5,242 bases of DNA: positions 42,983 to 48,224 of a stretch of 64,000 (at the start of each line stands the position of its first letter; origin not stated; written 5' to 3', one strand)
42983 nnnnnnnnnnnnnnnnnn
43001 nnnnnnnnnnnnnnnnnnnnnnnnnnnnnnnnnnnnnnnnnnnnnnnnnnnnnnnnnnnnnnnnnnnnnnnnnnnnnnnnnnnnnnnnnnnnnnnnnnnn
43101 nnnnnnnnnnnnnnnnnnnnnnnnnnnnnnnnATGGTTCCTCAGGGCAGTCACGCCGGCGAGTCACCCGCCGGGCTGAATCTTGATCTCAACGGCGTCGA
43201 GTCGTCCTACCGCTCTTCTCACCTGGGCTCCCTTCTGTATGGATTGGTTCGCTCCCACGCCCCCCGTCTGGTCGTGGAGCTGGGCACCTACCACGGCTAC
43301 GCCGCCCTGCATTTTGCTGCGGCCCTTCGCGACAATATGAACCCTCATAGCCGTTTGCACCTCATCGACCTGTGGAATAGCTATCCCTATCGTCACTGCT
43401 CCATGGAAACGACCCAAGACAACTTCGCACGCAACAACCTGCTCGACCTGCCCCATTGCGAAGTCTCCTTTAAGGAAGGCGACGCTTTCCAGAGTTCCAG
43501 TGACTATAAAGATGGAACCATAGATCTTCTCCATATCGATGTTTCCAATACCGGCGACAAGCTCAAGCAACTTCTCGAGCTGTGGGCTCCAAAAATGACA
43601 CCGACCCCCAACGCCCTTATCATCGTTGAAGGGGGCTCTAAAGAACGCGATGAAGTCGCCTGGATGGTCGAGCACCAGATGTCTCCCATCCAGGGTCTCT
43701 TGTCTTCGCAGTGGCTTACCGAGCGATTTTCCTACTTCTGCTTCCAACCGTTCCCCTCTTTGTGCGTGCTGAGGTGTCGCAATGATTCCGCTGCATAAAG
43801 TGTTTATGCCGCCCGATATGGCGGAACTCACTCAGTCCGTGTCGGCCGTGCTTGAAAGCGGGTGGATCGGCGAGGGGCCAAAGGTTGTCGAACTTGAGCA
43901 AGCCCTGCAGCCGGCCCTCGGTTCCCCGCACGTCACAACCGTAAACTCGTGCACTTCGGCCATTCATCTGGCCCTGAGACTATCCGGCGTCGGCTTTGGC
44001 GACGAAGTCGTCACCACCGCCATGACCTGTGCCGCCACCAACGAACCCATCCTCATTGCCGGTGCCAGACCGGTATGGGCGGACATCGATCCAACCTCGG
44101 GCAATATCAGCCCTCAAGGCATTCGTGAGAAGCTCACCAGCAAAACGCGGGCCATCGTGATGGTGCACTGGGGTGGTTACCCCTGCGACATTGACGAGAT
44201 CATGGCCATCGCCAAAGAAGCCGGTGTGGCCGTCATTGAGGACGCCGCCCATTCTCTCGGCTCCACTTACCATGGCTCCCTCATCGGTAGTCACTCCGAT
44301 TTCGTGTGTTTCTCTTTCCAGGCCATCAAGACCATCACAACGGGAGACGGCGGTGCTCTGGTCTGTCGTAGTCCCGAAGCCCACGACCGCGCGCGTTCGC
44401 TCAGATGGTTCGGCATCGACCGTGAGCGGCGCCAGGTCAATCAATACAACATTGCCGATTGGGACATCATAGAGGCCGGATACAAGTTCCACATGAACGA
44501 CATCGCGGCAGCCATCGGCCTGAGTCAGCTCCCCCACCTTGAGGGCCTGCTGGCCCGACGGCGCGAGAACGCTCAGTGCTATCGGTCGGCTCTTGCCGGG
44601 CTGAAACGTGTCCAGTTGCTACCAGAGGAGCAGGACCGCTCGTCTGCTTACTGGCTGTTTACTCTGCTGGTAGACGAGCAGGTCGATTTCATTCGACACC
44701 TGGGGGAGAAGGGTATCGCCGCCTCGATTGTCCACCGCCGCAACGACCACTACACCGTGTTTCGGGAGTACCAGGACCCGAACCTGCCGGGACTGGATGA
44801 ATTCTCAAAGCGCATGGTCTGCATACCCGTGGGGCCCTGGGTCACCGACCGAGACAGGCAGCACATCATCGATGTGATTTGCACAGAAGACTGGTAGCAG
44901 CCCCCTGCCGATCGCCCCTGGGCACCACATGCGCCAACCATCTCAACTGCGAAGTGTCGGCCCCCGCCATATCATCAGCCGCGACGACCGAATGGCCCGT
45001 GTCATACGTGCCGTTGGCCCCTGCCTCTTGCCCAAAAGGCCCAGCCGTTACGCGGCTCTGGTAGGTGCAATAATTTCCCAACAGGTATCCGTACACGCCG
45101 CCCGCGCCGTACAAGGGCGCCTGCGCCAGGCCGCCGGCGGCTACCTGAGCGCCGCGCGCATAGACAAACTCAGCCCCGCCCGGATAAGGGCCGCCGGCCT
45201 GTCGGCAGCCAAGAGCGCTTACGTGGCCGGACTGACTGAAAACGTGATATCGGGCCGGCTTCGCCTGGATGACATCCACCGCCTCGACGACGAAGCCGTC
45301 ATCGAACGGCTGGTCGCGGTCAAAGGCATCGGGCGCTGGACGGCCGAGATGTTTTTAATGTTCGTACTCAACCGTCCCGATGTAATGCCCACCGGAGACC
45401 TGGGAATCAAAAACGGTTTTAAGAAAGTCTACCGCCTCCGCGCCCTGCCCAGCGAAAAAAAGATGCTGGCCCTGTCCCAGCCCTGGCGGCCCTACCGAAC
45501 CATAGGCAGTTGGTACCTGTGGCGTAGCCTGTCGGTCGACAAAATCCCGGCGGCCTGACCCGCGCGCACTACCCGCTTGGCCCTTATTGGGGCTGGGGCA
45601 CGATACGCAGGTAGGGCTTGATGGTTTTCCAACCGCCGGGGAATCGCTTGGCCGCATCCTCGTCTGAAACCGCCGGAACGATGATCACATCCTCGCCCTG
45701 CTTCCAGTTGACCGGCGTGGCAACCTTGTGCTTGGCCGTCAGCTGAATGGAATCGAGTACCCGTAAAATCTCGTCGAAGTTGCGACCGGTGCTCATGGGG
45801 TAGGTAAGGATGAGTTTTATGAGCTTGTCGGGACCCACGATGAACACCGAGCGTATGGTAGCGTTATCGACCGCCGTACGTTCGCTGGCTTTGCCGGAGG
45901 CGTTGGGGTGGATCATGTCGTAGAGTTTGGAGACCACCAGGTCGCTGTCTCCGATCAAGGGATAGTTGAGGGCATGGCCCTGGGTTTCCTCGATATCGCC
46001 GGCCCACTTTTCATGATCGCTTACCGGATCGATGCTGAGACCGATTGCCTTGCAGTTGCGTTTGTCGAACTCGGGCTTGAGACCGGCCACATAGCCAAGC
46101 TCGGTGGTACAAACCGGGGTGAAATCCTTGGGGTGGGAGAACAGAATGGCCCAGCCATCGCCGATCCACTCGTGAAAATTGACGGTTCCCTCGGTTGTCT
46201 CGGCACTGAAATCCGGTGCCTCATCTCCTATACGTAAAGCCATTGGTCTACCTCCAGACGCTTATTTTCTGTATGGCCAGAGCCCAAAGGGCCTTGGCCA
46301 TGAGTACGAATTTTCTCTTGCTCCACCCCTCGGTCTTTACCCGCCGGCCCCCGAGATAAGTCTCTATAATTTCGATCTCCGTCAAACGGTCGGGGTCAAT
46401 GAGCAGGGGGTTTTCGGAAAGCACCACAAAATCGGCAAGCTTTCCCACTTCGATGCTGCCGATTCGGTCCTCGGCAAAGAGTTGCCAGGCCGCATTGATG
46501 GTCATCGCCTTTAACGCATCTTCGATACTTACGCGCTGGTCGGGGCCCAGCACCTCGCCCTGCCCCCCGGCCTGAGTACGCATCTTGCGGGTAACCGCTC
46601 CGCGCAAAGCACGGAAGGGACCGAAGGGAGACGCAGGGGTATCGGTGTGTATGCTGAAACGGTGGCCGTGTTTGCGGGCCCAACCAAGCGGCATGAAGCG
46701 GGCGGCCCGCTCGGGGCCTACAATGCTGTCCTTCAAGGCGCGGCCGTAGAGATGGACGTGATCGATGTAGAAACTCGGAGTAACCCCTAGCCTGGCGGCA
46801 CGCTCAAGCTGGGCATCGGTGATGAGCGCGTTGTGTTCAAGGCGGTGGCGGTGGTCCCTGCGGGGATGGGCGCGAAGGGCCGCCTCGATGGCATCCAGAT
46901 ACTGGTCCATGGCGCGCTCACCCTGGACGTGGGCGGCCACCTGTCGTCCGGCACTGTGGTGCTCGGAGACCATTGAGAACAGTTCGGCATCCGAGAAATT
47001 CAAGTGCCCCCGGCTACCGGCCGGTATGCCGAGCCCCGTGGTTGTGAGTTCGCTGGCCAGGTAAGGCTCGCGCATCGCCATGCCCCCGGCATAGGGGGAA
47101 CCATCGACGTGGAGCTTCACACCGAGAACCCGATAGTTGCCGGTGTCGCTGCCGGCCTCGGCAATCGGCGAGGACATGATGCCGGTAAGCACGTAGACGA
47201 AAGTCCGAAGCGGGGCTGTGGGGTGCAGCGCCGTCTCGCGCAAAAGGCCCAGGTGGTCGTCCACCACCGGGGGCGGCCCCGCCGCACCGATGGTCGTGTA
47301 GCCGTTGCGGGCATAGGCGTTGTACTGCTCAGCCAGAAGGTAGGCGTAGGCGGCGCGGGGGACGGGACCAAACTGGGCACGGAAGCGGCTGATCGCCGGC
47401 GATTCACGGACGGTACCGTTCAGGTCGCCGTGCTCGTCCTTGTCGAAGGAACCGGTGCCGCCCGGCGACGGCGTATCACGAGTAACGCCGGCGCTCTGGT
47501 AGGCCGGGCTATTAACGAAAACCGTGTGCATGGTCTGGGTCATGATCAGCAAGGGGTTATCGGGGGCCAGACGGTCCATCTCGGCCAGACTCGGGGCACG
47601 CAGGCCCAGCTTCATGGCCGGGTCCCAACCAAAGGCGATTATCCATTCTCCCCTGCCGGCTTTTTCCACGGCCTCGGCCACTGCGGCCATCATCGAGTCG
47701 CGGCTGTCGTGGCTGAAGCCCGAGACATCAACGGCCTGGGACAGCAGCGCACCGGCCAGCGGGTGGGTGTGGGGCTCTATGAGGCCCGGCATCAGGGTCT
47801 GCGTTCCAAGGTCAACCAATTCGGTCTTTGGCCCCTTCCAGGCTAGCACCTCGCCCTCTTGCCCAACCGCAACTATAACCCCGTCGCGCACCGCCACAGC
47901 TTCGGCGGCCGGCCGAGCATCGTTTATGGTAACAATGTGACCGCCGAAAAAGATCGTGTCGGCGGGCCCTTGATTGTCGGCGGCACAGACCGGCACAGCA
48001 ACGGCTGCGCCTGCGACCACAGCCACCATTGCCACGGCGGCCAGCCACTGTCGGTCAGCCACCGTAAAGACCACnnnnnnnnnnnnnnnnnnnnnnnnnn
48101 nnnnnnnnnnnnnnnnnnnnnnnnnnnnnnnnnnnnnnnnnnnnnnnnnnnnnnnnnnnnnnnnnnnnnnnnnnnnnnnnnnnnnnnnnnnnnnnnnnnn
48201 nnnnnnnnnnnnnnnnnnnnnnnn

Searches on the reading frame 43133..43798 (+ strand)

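Call 29: search_protein_families(library=pfam, proteins=[window:43133-43798:+], max_evalue=0.00001)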
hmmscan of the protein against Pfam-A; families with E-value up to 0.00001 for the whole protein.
window:43133-43798:+ (221 aa): 1 family
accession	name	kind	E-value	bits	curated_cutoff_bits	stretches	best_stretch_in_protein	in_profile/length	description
PF13578.12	Methyltransf_24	-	2.4e-14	54.5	26.3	1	48-158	1-97/105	Methyltransferase domain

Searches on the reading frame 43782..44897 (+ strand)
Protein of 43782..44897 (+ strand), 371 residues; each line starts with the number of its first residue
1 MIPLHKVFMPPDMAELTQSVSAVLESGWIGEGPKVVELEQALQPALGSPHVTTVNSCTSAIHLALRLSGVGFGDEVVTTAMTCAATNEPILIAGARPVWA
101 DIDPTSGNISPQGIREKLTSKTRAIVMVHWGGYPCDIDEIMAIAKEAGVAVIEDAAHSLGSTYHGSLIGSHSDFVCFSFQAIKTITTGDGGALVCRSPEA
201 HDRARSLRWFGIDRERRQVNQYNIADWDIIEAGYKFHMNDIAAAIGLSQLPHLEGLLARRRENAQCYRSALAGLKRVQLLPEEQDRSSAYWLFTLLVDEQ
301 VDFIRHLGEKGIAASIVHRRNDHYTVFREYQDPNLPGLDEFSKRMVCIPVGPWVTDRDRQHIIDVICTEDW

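Call 28: search_protein_families(library=ncbifam, proteins=[window:43782-44897:+], max_evalue=0.00001)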
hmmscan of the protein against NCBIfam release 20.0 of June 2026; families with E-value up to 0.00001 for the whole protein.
window:43782-44897:+ (371 aa): 8 families
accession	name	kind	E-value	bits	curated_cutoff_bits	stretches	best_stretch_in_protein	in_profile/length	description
TIGR03588.1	PseC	equivalog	2.2e-78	263.8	423.5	1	18-366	15-376/380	UDP-4-amino-4,6-dideoxy-N-acetyl-beta-L-altrosamine transaminase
NF008658.2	PRK11658.1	equivalog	3.6e-72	243.1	631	1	17-366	17-373/379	UDP-4-amino-4-deoxy-L-arabinose aminotransferase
TIGR04181.1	NHT_00031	hypoth_equivalog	2e-67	227.6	420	1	15-350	11-358/359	LegC family aminotransferase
NF008687.0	PRK11706.1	equivalog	8.7e-59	199.1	375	1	15-366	13-370/375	dTDP-4-amino-4,6-dideoxygalactose transaminase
TIGR04427.1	PLP_DesI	equivalog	7.3e-52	176.8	650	1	12-366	30-379/390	dTDP-4-dehydro-6-deoxyglucose aminotransferase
NF011936.0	PRK15407.1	equivalog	2.6e-46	158.2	423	2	12-213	45-253/440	lipopolysaccharide biosynthesis protein RfbH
TIGR02379.1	ECA_wecE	subfamily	6.1e-45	153.6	434.85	1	15-367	13-372/376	dTDP-4-amino-4,6-dideoxy-D-glucose transaminase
TIGR01977.1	am_tr_V_EF2568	hypoth_equivalog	1.2e-06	27.8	377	1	48-161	62-180/376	cysteine desulfurase family protein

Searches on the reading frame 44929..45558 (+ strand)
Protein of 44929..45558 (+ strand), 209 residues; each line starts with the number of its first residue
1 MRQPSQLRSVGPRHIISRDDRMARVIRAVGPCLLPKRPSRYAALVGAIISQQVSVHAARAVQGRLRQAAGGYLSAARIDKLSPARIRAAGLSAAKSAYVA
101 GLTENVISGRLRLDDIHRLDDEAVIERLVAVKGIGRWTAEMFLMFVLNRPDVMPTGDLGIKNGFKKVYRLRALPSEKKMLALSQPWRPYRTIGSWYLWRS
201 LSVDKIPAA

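Call 29: search_protein_families(library=pfam, proteins=[window:44929-45558:+], max_evalue=0.00001)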
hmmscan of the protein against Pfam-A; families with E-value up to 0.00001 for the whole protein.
window:44929-45558:+ (209 aa): 1 family
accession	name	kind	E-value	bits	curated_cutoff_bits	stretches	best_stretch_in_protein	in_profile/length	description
PF00730.31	HhH-GPD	-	2.6e-12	47.5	26.2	1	45-188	1-108/108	HhH-GPD superfamily base excision DNA repair protein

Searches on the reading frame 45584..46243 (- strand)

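Call 29: search_protein_families(library=pfam, proteins=[window:45584-46243:-], max_evalue=0.00001)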
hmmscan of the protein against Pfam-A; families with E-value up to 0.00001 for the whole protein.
window:45584-46243:- (219 aa): 3 families
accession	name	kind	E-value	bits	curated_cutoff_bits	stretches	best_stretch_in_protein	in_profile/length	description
PF00578.27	AhpC-TSA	-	3.9e-28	98.3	26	1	5-143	1-122/124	AhpC/TSA family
PF10417.14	1-cysPrx_C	-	7.7e-14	51.8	21.1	1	166-203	2-40/41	C-terminal domain of 1-Cys peroxiredoxin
PF08534.16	Redoxin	-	2.4e-09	37.6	26.6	1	6-125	3-121/148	Redoxin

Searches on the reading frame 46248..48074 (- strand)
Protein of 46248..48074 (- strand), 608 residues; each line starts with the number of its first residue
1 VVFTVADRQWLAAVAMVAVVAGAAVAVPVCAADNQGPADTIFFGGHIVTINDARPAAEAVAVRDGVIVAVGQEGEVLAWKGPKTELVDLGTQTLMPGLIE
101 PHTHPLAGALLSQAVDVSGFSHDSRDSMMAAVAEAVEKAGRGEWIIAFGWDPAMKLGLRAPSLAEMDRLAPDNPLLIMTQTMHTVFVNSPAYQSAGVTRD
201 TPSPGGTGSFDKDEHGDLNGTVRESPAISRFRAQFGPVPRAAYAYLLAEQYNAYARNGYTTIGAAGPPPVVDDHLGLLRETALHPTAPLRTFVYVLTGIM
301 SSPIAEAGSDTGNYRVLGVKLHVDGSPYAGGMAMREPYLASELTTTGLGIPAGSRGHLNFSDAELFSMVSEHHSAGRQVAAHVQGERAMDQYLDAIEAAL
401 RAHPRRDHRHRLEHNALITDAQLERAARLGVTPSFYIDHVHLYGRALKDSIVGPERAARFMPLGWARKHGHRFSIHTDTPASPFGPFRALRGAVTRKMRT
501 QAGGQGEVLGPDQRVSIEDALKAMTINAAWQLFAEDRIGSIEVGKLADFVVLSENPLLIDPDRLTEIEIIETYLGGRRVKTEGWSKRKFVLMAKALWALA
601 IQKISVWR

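Call 28: search_protein_families(library=ncbifam, proteins=[window:46248-48074:-], max_evalue=0.00001)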
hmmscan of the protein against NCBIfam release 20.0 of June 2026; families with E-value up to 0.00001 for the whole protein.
window:46248-48074:- (608 aa): 13 families
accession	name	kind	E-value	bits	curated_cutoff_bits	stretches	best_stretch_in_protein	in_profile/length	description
NF051886.1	XaaProDiPepCaul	equivalog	2.9e-17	62.8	500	0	58-125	19-83/398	Xaa-Pro dipeptidase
NF006056.0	PRK08204.1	subfamily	2.7e-16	59.4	391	1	462-557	286-384/449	hypothetical protein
NF006549.0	PRK09045.1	equivalog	2.5e-12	46.2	540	1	513-561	339-387/444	TRZ/ATZ family hydrolase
TIGR01224.1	hutI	equivalog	3e-12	46.1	298.15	0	58-106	4-50/377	imidazolonepropionase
NF005211.0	PRK06687.1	equivalog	1.3e-11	43.9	703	1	505-553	324-372/419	TRZ/ATZ family protein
TIGR02967.1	guan_deamin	equivalog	7e-10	38.4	375.4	0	468-556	286-364/401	guanine deaminase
TIGR03178.1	allantoinase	equivalog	2.5e-08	33.1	357.85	0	41-104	3-59/441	allantoinase AllB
NF006689.0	PRK09237.1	equivalog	4.6e-08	32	371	0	39-109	4-70/383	amidohydrolase/deacetylase family metallohydrolase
NF005557.0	PRK07228.1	equivalog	1e-07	31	522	0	44-106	7-66/445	5'-deoxyadenosine deaminase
NF006679.0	PRK09228.1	subfamily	2.5e-07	29.8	351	0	512-555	345-388/433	guanine deaminase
TIGR00221.1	nagA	equivalog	3.8e-07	29.4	225.65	0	515-555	329-369/380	N-acetylglucosamine-6-phosphate deacetylase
NF006055.0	PRK08203.1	equivalog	4.8e-07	28.7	532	0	46-104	13-70/455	8-oxoguanine deaminase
TIGR02318.1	phosphono_phnM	equivalog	5.3e-06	25.6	390.55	0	513-554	318-358/376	phosphonate metabolism protein PhnM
